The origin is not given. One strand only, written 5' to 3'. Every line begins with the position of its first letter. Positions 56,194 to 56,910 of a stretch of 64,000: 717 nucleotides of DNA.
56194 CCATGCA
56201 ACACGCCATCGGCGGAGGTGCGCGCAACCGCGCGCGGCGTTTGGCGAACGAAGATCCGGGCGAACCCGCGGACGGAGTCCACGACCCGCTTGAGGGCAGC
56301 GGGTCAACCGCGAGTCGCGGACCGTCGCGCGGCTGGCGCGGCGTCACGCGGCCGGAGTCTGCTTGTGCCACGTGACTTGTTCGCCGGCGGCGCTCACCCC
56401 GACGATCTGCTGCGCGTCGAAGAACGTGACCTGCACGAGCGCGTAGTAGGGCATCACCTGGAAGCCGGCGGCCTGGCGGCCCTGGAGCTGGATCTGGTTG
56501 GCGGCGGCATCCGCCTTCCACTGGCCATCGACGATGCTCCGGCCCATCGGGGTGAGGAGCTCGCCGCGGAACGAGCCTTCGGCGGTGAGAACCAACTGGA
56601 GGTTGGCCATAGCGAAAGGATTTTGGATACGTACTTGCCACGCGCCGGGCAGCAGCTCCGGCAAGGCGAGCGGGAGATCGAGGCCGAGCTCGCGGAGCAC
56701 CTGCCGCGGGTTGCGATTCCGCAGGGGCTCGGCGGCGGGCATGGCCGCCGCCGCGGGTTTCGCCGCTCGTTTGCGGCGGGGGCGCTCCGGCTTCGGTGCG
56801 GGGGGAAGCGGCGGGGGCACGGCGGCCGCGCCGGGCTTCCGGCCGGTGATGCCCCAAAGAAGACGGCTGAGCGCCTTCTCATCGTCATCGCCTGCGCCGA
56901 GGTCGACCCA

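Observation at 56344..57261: TIR domain fused through a proline-rich linker to an unrecognised C-terminal domain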

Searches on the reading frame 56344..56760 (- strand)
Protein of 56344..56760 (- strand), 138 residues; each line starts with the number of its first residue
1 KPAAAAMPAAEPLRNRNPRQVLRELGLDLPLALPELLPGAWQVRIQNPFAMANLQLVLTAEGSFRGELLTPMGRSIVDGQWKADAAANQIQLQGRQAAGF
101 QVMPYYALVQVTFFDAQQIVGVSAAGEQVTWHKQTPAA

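Call 4: search_protein_families(library=pfam, proteins=[window:56344-56760:-], max_evalue=1)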
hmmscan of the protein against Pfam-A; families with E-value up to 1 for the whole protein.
window:56344-56760:- (138 aa): 1 family
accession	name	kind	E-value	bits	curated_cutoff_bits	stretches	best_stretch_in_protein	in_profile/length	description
PF25784.1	BigA_N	-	0.19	12.3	24.5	1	68-101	35-68/80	BigA and YdbA N-terminal beta barrel domain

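Call 5: search_protein_families(library=padloc, proteins=[window:56344-56760:-], max_evalue=1)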
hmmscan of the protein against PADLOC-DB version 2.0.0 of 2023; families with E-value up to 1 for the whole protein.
window:56344-56760:- (138 aa): 0 families
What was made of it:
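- On S-2TMbeta / Cap15-OptE effectors: X has 0 PADLOC families and no Pfam family (calls 4, 5).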

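Call 6: search_protein_families(library=ncbifam, proteins=[window:56344-56760:-], max_evalue=1)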
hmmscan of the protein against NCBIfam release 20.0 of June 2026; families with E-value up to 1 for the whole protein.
window:56344-56760:- (138 aa): 1 family
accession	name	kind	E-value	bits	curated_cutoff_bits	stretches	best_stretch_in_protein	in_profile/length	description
NF000283.1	RPH_KJ151292.1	equivalog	0.042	12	1700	1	74-119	638-682/865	rifamycin-inactivating phosphotransferase Rph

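Call 7: find_homologous_proteins(query=window:56347-56742:-, max_evalue=0.01)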
Query seq(132 aa) (132 aa): 17 proteins with E <= 0.01 among 113 candidates.
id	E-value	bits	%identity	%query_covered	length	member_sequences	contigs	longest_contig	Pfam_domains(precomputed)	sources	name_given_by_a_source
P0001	8.6e-40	154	66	82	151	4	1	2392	-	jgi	-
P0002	1.9e-38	149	65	82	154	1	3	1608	-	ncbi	-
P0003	7.3e-38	147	64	82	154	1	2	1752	-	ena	-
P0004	4.8e-37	145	62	84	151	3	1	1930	-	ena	-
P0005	1.5e-36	143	62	82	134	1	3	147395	-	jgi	jgi:hypothetical protein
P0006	4.7e-36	141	59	84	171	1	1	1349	-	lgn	-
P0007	1.9e-35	139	61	82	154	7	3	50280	-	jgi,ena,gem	-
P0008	2.1e-35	139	62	81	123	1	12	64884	-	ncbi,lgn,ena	-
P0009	1.5e-34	137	58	86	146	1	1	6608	-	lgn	-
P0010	4.6e-34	135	60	80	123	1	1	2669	-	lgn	-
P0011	7.1e-34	134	58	82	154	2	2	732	-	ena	-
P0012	7.1e-34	134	58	82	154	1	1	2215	-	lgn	-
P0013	1.9e-33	133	58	82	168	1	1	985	-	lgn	-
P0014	4.5e-31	125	58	81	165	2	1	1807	-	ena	-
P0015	2.4e-28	117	62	71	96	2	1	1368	-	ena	-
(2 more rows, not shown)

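Call 11: find_encoding_contigs(protein=P0005, flank=8000, max_places=3)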
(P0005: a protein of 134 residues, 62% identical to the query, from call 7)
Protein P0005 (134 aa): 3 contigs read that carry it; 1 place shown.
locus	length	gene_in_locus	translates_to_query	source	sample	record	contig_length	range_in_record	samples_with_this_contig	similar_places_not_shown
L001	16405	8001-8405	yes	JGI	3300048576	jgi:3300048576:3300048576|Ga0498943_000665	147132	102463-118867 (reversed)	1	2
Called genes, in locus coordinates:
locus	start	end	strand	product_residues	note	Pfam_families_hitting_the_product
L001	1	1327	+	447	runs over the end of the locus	PF01743:PolyA_pol, PF12627:PolyA_pol_RNAbd (weak)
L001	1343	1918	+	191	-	-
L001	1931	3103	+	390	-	PF02595:Gly_kinase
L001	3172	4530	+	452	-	PF07075:NamZ_N, PF20732:NamZ_C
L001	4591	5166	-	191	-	-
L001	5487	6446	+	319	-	PF09935:DUF2167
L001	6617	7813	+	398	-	-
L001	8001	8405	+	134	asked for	-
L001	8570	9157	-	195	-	PF03992:ABM, PF08827:DUF1805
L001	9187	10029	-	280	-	PF20240:DUF6597 (weak), PF00165:HTH_AraC (faint), PF12833:HTH_18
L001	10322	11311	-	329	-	PF00248:Aldo_ket_red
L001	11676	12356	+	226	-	-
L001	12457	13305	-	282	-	PF08668:HDOD, PF01966:HD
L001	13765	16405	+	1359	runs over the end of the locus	PF00270:DEAD, PF13245:AAA_19 (weak), PF00271:Helicase_C, PF21010:HA2_C, PF07717:OB_NTP_bind, PF11898:DUF3418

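Call 12: find_encoding_contigs(protein=P0008, flank=8000, max_places=4)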
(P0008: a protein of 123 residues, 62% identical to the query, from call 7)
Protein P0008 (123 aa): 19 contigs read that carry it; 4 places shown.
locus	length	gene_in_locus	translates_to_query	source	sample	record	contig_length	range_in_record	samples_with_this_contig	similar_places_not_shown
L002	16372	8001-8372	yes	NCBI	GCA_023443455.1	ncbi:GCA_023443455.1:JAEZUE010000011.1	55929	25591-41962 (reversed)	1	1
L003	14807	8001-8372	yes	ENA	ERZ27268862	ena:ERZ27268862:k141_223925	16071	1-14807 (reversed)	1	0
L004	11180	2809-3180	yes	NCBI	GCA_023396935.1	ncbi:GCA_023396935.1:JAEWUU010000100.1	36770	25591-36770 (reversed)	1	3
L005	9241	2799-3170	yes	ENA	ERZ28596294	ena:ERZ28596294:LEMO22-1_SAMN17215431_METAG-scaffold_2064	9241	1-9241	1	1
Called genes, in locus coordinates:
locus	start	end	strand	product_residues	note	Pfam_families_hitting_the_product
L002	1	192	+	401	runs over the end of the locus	PF02595:Gly_kinase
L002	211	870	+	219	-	PF09835:DUF2062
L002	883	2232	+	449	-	PF07075:NamZ_N, PF20732:NamZ_C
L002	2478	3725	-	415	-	PF01546:Peptidase_M20, PF07687:M20_dimer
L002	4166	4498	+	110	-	-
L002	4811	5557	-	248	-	-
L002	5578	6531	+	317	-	PF09935:DUF2167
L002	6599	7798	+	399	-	-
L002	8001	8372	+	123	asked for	-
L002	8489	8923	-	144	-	PF09719:C_GCAxxG_C_C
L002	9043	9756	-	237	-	-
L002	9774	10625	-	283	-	PF00582:Usp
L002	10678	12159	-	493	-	PF00916:Sulfate_transp, PF16983:MFS_MOT1 (weak), PF01740:STAS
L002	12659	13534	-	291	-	PF01135:PCMT, PF01209:Ubie_methyltran, PF06325:PrmA, PF13489:Methyltransf_23, PF08241:Methyltransf_11, PF08242:Methyltransf_12, PF13649:Methyltransf_25, PF13847:Methyltransf_31, +3 more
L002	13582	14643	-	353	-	PF01758:SBF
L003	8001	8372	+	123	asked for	-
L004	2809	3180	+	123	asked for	-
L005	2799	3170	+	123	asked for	-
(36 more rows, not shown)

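Call 17: search_protein_representatives(protein=window:56344-56745:-)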
Query: 133 residues. Proteins with E-value up to 0.001 (for the whole library): 93; up to 1e-10: 41; up to 1e-30: 6. The best 93 are listed.
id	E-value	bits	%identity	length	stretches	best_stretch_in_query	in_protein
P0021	8.4e-53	193.9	83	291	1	25-133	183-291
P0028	8.3e-49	181.0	77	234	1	24-133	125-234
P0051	2.0e-43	163.6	70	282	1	25-133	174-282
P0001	2.7e-40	153.5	65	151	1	22-133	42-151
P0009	4.7e-35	136.6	59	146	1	21-133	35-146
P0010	1.5e-34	134.9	60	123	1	27-133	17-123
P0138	8.1e-27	109.9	51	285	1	27-130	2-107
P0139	6.8e-25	103.7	51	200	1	19-127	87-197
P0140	7.9e-25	103.5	52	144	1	23-128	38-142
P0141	1.5e-24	102.6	50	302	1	27-129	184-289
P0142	1.1e-22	96.6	48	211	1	24-132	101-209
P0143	5.2e-22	94.4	45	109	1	28-128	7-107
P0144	5.7e-22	94.3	49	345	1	28-128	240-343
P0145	5.8e-22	94.2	47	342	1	27-128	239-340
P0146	1.3e-21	93.2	46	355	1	27-131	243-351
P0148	9.1e-20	87.2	49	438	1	23-116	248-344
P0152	3.3e-17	78.9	48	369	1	30-132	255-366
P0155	1.6e-15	73.5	40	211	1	24-128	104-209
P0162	1.9e-13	66.8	38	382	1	22-128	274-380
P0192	3.9e-07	46.3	28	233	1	24-128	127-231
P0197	1.0e-06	45.0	33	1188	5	41-112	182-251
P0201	4.9e-06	42.8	29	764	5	32-74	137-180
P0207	3.9e-05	39.9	37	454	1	24-126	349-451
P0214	1.8e-04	37.7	31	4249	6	11-71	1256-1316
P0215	1.9e-04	37.6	29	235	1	25-128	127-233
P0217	3.2e-04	36.9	33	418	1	21-128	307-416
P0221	8.9e-04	35.5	37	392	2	27-129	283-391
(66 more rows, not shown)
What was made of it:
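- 93 clusters at 50% identity in an exhaustive search (call 17).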

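Call 18: search_protein_families(library=pfam, proteins=[P0138, P0148, P0197, P0201, P0207, P0217, P0221, P0152, P0162, P0144], max_evalue=0.01)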
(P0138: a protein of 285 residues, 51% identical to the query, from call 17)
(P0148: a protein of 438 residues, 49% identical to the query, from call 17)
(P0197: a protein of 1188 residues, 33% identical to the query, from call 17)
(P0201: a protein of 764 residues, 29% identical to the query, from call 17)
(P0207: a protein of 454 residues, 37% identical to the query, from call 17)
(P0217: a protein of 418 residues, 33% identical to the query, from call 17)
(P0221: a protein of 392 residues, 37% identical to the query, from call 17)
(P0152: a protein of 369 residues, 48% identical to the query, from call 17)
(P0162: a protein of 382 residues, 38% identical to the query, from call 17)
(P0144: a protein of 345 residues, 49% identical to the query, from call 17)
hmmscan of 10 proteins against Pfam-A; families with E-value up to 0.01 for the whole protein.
P0138 (285 aa): 2 families
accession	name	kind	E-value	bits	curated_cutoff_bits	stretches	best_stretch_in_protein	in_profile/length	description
PF13676.11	TIR_2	-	4e-28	98.8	28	1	153-274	1-121/122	TIR domain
PF01582.25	TIR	-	0.0012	19.2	21.3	1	151-246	2-100/179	TIR domain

P0148 (438 aa): 1 family
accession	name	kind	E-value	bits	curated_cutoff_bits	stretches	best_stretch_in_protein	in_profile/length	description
PF02738.23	MoCoBD_1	-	5.4e-08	32.7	27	1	337-391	81-136/244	Molybdopterin cofactor-binding domain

P0197 (1188 aa): 21 families
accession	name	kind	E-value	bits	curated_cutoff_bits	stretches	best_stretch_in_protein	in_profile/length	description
PF00028.23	Cadherin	-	4.6e-97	319.1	28.8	7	702-788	3-93/93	Cadherin domain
PF17963.7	Big_9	-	8.3e-35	120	23.6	7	166-261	1-88/89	Bacterial Ig domain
PF00041.27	fn3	-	1.3e-31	109.1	25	3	62-158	1-82/84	Fibronectin type III domain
PF17803.7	Cadherin_4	-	1.1e-22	80.7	25.1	5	259-327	3-68/71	Bacterial cadherin-like domain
PF23592.1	Cadherin_CELSR2_9th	-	4.4e-22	78.5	36.8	1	591-668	6-83/100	CELSR2-like, ninth cadherin domain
PF25374.1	Cadherin_FAT4_N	-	9e-21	74.5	35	0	599-688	4-85/85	FAT4-like, N-terminal cadherin-like domain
PF18957.6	RibLong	-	1.6e-19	71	27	1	591-687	4-93/93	Long Rib domain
PF18981.6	InlK_D3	-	8.5e-18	64.7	25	1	656-686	44-75/75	Internalin K domain (D3/D4)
PF05345.18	He_PIG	-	1.4e-13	51.5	24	3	699-788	8-96/96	Putative Ig domain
PF00801.26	PKD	-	4.2e-12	46.3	23.5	0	655-681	50-76/80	PKD domain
PF16656.11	Pur_ac_phosph_N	-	2.1e-11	44.7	30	1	67-155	6-87/93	Purple acid Phosphatase, N-terminal domain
PF16403.11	Bact_surface_Ig-like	-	3.4e-11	43.5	27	0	646-686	31-71/71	Bacterial surface protein, Ig-like domain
PF08329.16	ChitinaseA_N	-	8.2e-10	38.9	21.2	0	644-689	65-110/133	Chitinase A, N-terminal domain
PF25788.1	Ig_Rha78A_N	-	1.7e-09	38.3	27.4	1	805-898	14-102/105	Rha78A-like, N-terminal immunoglobulin domain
PF03413.25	PepSY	-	4.8e-09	36.8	24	0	921-962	10-56/60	Peptidase propeptide and YPEB domain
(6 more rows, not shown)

P0201 (764 aa): 6 families
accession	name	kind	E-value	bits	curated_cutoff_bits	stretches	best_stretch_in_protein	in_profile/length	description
PF13944.12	Calycin_like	-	4.5e-06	27.4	30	0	585-629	76-123/124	Calycin-like beta-barrel domain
PF12888.12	Lipid_bd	-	1.6e-05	25.2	25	0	238-259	8-29/141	Lipid-binding putative hydrolase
PF09191.16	CD4-extracel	-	5.3e-05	24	26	0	288-305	10-27/107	CD4, extracellular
PF14730.11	DUF4468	-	0.0011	19.7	22.6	0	499-522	65-88/92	Domain of unknown function (DUF4468) with TBP-like fold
PF07541.17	EIF_2_alpha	-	0.0034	17.8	22.8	0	235-267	52-84/114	Eukaryotic translation initiation factor 2 alpha subunit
PF17891.6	FluMu_N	-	0.0089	16.1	25.8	0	38-59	7-28/49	Mu-like prophage FluMu N-terminal domain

P0207 (454 aa): 3 families
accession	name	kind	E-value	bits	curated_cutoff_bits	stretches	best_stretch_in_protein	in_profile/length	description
PF13676.11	TIR_2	-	5e-17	63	28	1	8-117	2-106/122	TIR domain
PF08937.16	ThsB_TIR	-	0.00037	21.3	21.2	1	8-87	1-85/100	Thoeris protein ThsB, TIR-like domain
PF01582.25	TIR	-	0.0035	17.6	21.3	1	39-129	35-131/179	TIR domain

P0217 (418 aa): 4 families
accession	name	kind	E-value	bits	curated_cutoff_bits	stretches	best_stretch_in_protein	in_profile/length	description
PF00069.31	Pkinase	-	1.5e-47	162.6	31.7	1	2-238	13-255/263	Protein kinase domain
PF07714.23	PK_Tyr_Ser-Thr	-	1.3e-31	110.3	23.1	1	3-233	14-248/258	Protein tyrosine and serine/threonine kinase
PF03109.22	ABC1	-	0.00046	19.8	22.9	0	102-139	181-218/244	ABC1 atypical kinase-like domain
PF14531.12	Kinase-like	-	0.00071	19.4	25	1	85-192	142-256/289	Kinase-like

P0221 (392 aa): 1 family
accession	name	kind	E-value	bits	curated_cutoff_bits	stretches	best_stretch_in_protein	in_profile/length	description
PF13365.12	Trypsin_2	-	2.5e-09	38.4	27.6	1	24-189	1-142/144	Trypsin-like peptidase domain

P0152 (369 aa): 1 family
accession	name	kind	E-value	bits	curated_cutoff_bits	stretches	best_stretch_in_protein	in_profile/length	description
PF12770.12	CHAT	-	5.4e-09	36.4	24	1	22-171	107-268/289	CHAT domain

P0162 (382 aa): 2 families
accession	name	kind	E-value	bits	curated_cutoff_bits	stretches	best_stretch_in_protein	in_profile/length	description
PF13365.12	Trypsin_2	-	3.6e-13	50.9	27.6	1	41-211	1-144/144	Trypsin-like peptidase domain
PF00089.32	Trypsin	-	0.00038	20.8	20.6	1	40-215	26-198/220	Trypsin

P0144 (345 aa): 2 families
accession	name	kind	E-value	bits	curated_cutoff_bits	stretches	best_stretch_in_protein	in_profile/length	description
PF08357.16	SEFIR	-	4.4e-16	59.9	23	1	39-165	2-138/150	SEFIR domain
PF13676.11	TIR_2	-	5.3e-12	46.7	28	1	40-180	1-121/122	TIR domain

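Call 25: search_solved_structures(query=A1, max_evalue=10)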
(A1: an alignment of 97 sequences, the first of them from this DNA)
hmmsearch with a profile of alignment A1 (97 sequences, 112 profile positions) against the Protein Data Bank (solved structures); distinct sequences matched with E-value up to 10: 7.
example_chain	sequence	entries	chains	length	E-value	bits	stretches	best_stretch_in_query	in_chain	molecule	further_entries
6czg_A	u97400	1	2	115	1e-05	28.2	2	11-46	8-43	b11L5F_LGL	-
6czh_A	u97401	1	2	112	0.00014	24.6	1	11-48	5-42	mFAP0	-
6czi_A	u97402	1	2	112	0.0015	21.3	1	11-48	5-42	mFAP1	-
6ohh_A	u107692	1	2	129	0.0035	20.1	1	10-48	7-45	EF1p2_mFAP2b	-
6czj_A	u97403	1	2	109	0.041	16.6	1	9-39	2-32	b10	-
8frl_G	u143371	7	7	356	0.051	16.3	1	39-87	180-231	LPS export ABC transporter permease LptG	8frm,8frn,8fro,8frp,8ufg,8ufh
8ah9_A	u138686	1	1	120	0.63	12.8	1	7-39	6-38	RAbetaB-16.1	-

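Call 29: predict_structure(alignment_id=A1)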
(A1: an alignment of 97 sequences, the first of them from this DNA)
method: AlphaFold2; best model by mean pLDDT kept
length: 116 residues; sequences in the alignment: 97
mean_pLDDT: 94.4   pTM: 0.84
mean pLDDT of the five models: 94.4, 94.2, 93.6, 93.4, 93.4
residues with pLDDT >= 90: 103; 70-90: 7; 50-70: 6; < 50: 0
segments of 3 or more residues with pLDDT < 50: none
pLDDT, mean of each block of 10 residues (from residue 1): 72 97 97 98 97 98 97 97 98 97 98 81
secondary structure, 60 per line:
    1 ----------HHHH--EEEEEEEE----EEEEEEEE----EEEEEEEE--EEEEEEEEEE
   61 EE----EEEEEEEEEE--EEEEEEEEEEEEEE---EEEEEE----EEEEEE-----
elements in order: H11-14 E17-24 E29-36 E41-48 E51-62 E67-76 E79-92 E96-101 E106-111
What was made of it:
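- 56347..56685 (-): X domain, aa 193-305: 8-stranded calycin-type beta-barrel not listed in any searched domain library. AF2 pLDDT 94.4, pTM 0.84, a short helix plus 8 antiparallel strands (call 29).
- On Calycin superfamily: AF2 model with 8 consecutive antiparallel strands, pLDDT 94.4 (call 29).
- On Kernel lipocalins: The model ends 5 residues after strand 8 with no helix (call 29).
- pLDDT 94.4 (call 29). 8 strands, +1 up-and-down (call 29). The strands are short (6-14 residues, mean 9) with tight turns (call 29).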

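Call 38: fold_search(model_id=the predicted structure, library=pdb)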
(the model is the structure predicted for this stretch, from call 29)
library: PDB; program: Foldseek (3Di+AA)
matches with E <= 10: 987; with E <= 0.001: 3
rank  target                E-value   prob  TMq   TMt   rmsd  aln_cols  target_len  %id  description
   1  6czg_A                1.4e-04  1.00  0.51  0.51   4.8       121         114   13  Structure of a redesigned beta barrel, b11L5F_LGL (released 2018-09-19)
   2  6d0t_A                4.1e-04  1.00  0.54  0.56   4.9       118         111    8  De novo design of a fluorescence-activating beta barrel - BB1 (released 2018-09-19)
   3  6d0t_B                8.8e-04  1.00  0.56  0.59   4.2       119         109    9  De novo design of a fluorescence-activating beta barrel - BB1 (released 2018-09-19)
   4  6czj_B                1.6e-03  1.00  0.58  0.61   4.3       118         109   15  Structure of a redesigned beta barrel, b10 (released 2018-09-19)
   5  6czi_A                1.6e-03  1.00  0.47  0.50   4.8       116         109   16  Structure of a redesigned beta barrel, mFAP1, bound to DFHBI (released 2018-09-19)
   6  6czh_A                2.0e-03  1.00  0.44  0.47   5.2       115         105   16  Structure of a redesigned beta barrel, mFAP0, bound to DFHBI (released 2018-09-19)
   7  8u2f_B                2.2e-03  1.00  0.58  0.50   4.3       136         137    6  Vibrio parahaemolyticus ToxS periplasmic domain (released 2024-09-11)
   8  8alo_B                2.5e-03  1.00  0.61  0.49   4.9       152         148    7  Heterodimer formation of sensory domains of Vibrio cholerae regulators ToxR and ToxS (released 2023-09-13)
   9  6czj_A                2.5e-03  1.00  0.51  0.54   4.5       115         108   14  Structure of a redesigned beta barrel, b10 (released 2018-09-19)
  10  9tqg_L                2.6e-03  1.00  0.33  0.32   7.5       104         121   10  L. pneumophila 3-methylcrotonyl-CoA carboxylase A1B6 (released 2026-01-14)
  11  8u2f_A                2.8e-03  1.00  0.56  0.48   5.1       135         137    6  Vibrio parahaemolyticus ToxS periplasmic domain (released 2024-09-11)
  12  3hty_A                3.2e-03  1.00  0.56  0.68   4.9       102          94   14  Crystal structure of a lipocalin-like protein (BT_0869) from Bacteroides thetaiotaomicron VPI-5482 at 1.95 A resolutio (released 2009-07-07)
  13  3hty_C                4.4e-03  1.00  0.56  0.68   5.0       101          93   14  Crystal structure of a lipocalin-like protein (BT_0869) from Bacteroides thetaiotaomicron VPI-5482 at 1.95 A resolutio (released 2009-07-07)
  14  9hag                  4.9e-03  1.00  0.45  0.47   5.3       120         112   21  De novo designed beta barrel fold BBF-14 (released 2024-12-18)
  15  4hfo_A                5.4e-03  1.00  0.51  0.34   5.4       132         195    9  Biogenic amine-binding protein selenomethionine derivative (released 2013-01-02)
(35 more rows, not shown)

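Call 43: find_encoding_contigs(protein=P0155, flank=8000, max_places=3)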
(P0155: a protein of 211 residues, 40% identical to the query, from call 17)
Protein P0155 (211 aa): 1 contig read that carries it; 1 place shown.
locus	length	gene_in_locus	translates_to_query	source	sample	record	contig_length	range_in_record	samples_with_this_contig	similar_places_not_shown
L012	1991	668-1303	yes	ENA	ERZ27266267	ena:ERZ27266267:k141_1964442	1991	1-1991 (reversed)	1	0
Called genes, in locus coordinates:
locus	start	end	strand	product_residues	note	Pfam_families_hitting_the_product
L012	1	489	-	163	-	?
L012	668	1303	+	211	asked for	PF19960:EAD7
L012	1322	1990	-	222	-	?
